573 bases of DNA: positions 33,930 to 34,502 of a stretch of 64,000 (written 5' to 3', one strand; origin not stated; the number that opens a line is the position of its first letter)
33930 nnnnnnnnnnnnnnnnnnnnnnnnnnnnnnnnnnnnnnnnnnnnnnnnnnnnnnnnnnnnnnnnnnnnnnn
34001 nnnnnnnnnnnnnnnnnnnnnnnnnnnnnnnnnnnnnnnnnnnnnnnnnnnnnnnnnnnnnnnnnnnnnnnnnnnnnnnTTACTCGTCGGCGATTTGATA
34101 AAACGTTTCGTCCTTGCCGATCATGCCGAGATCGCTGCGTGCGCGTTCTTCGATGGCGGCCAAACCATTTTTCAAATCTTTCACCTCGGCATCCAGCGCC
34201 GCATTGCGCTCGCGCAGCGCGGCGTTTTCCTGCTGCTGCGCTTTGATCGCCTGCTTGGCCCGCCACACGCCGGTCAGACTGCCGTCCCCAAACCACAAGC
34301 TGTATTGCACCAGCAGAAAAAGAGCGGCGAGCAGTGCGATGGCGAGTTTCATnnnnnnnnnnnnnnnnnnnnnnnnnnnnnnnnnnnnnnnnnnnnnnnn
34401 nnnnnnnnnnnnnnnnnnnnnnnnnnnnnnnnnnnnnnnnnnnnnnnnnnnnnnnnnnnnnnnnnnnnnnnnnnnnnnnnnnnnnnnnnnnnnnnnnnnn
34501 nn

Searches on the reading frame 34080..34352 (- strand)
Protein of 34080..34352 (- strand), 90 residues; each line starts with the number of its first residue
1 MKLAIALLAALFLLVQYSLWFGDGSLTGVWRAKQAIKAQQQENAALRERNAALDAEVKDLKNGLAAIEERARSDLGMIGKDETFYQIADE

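Call 57: search_protein_families(library=pfam, proteins=[window:34080-34352:-])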
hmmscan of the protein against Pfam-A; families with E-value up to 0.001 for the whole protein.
window:34080-34352:- (90 aa): 1 family
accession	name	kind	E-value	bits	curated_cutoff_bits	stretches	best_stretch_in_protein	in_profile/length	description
PF04977.20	DivIC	-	2.7e-26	91.6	28.9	1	11-89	1-79/80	Septum formation initiator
